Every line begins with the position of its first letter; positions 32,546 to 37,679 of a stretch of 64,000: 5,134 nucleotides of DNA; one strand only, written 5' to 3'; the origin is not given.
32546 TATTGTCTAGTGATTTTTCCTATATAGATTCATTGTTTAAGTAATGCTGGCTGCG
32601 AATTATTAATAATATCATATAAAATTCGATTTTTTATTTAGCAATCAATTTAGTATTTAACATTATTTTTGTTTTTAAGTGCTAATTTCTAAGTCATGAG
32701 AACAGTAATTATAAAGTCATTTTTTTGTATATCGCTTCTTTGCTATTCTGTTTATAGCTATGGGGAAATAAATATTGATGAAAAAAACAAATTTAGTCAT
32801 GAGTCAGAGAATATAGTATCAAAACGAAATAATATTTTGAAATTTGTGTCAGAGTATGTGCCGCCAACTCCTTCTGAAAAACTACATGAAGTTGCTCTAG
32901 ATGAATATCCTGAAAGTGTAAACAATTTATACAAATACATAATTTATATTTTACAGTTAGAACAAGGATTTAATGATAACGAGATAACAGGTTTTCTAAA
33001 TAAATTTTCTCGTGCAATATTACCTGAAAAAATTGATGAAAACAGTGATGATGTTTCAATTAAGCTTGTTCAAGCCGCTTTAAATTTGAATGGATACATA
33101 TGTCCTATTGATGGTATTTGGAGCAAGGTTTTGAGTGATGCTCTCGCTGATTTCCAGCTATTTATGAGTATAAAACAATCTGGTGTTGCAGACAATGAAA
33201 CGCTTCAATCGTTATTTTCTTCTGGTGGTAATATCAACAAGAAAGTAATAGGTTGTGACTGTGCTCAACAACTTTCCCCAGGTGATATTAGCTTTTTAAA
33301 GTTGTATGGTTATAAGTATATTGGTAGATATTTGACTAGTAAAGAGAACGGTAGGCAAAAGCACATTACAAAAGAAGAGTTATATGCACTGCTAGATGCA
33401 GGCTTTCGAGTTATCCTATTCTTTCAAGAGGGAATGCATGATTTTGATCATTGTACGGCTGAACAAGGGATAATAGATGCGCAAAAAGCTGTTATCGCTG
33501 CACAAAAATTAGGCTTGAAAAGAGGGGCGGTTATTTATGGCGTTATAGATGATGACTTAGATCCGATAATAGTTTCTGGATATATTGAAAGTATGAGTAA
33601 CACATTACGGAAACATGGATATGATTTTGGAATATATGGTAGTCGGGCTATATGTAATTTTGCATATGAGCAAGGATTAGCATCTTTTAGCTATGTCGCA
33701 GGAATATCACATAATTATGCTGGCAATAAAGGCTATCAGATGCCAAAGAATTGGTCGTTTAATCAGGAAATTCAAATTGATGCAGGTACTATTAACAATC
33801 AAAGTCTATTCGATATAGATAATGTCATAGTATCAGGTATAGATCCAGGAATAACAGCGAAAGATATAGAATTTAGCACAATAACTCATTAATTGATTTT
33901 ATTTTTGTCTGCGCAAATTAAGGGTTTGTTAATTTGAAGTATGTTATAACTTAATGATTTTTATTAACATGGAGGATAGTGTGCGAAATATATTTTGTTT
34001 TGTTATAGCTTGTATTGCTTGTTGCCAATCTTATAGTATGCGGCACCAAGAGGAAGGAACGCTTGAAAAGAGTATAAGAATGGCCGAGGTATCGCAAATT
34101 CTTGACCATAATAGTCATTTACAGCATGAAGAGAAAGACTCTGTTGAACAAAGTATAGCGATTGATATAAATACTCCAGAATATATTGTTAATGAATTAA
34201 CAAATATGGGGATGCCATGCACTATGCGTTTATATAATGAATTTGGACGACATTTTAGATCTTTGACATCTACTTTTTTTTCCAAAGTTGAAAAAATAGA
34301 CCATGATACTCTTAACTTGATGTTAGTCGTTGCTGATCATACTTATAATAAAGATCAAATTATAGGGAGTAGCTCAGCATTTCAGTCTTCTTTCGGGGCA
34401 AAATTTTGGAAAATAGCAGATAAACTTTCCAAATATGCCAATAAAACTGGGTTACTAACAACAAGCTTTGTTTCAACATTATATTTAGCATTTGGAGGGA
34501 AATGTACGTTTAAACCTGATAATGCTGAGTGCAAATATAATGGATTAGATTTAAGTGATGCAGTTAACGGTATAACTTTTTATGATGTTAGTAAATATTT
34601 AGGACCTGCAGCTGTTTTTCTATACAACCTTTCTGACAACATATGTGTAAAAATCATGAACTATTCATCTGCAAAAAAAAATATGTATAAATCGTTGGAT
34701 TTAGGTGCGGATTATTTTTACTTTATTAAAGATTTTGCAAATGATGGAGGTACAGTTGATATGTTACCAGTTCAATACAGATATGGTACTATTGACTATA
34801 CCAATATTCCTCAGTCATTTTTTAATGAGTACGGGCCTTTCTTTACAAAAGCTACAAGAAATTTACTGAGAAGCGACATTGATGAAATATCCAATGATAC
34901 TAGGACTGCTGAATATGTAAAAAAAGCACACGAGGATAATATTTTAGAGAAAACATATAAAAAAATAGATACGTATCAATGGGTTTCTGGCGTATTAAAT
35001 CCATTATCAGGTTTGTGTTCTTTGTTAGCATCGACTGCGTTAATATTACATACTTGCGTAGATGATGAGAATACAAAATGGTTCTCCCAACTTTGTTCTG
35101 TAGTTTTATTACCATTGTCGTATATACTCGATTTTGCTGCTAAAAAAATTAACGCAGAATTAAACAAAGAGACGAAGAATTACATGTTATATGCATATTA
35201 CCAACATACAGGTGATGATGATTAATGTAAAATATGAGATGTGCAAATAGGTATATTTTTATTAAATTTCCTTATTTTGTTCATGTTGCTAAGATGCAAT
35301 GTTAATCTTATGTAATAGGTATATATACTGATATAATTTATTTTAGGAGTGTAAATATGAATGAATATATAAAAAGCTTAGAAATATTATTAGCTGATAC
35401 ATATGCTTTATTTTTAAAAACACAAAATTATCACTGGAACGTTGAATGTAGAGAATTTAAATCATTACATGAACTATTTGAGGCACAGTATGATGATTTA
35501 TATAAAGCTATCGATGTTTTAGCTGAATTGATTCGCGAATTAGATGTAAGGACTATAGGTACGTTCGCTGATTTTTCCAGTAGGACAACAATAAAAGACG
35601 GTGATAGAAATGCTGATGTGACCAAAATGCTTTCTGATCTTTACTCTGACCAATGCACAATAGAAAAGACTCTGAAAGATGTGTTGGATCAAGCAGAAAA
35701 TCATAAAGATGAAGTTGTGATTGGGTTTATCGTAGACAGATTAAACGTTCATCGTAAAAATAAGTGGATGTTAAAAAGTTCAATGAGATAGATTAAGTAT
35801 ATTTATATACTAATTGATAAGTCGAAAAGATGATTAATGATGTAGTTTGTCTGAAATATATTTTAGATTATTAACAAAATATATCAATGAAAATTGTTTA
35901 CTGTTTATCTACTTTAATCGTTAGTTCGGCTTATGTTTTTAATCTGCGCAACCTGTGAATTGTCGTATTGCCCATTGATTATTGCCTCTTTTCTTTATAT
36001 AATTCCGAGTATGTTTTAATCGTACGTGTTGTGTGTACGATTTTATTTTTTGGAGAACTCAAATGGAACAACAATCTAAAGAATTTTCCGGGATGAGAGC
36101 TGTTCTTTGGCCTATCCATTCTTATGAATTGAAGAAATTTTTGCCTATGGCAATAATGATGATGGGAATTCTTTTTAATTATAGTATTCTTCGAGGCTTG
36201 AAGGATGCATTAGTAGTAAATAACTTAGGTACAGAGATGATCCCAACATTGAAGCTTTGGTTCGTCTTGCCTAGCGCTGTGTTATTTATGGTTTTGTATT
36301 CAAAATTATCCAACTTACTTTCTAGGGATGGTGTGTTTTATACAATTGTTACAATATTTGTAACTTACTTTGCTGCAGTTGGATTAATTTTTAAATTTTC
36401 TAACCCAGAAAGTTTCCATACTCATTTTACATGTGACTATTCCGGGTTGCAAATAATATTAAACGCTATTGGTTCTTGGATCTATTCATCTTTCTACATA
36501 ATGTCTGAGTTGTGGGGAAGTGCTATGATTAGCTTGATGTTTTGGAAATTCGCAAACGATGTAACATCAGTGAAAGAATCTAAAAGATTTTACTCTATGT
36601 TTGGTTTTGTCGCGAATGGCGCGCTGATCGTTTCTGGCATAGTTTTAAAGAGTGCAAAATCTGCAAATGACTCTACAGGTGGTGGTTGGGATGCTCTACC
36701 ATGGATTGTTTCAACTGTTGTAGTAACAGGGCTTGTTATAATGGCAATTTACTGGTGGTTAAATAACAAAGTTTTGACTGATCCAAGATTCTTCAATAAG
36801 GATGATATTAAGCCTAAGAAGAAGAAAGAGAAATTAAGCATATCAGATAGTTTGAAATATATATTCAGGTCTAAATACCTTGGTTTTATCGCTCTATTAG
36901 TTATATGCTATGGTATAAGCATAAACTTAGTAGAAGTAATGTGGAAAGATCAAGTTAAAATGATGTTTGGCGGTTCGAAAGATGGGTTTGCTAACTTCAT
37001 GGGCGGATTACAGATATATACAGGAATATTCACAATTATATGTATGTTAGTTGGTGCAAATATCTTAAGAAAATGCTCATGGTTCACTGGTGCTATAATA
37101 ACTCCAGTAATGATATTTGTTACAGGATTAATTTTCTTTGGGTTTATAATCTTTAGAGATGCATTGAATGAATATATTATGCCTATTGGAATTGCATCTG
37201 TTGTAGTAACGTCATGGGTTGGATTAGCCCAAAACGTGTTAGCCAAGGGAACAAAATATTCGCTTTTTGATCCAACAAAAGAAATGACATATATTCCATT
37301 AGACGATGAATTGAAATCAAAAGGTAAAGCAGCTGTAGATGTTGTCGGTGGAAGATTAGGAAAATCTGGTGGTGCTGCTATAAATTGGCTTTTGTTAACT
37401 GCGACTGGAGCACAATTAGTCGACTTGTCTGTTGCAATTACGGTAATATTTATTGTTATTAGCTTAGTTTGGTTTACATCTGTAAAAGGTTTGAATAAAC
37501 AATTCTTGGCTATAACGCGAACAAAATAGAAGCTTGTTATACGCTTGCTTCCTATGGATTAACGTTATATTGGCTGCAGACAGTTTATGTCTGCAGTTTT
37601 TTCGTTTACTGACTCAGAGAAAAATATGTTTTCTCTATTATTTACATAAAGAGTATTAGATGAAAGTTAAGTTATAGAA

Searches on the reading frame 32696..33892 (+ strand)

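Call 43: search_protein_families(library=ncbifam, proteins=[window:32696-33892:+], max_evalue=0.00001)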
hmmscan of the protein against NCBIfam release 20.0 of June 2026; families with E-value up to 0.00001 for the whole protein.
window:32696-33892:+ (398 aa): 0 families

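Call 85: search_protein_families(library=pfam, proteins=[window:32696-33892:+], max_evalue=0.001)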
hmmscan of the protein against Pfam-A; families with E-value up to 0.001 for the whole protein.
window:32696-33892:+ (398 aa): 2 families
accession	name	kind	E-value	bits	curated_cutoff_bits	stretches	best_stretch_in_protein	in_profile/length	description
PF08924.17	Rv2525c_GlyHyd-like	-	5.1e-29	102.2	27.2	1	204-358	6-158/198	Rv2525c-like, glycoside hydrolase-like domain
PF01471.23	PG_binding_1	-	1.5e-09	38.3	23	1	121-173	4-57/57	Putative peptidoglycan binding domain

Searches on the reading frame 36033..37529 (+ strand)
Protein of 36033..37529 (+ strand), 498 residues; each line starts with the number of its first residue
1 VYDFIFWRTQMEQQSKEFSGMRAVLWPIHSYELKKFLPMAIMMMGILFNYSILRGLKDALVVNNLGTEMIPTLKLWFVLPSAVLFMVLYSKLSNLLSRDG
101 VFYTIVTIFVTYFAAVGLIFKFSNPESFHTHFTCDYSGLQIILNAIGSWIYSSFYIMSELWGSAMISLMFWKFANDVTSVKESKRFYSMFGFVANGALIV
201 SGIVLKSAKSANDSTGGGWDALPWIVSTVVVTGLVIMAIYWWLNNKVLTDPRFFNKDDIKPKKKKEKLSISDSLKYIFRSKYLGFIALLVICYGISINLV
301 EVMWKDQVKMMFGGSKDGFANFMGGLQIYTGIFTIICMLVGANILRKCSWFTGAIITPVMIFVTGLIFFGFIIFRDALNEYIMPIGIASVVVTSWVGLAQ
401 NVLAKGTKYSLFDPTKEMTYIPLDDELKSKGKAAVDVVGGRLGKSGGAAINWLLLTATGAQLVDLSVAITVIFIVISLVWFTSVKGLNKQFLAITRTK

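Call 43: search_protein_families(library=ncbifam, proteins=[window:36033-37529:+], max_evalue=0.00001)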
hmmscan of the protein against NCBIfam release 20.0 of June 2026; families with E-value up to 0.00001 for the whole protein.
window:36033-37529:+ (498 aa): 1 family
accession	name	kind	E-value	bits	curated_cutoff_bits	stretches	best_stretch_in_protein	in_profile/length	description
TIGR00769.1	AAA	superfamily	1.6e-150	502.2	387.2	1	28-491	1-472/472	NTP/NDP exchange transporter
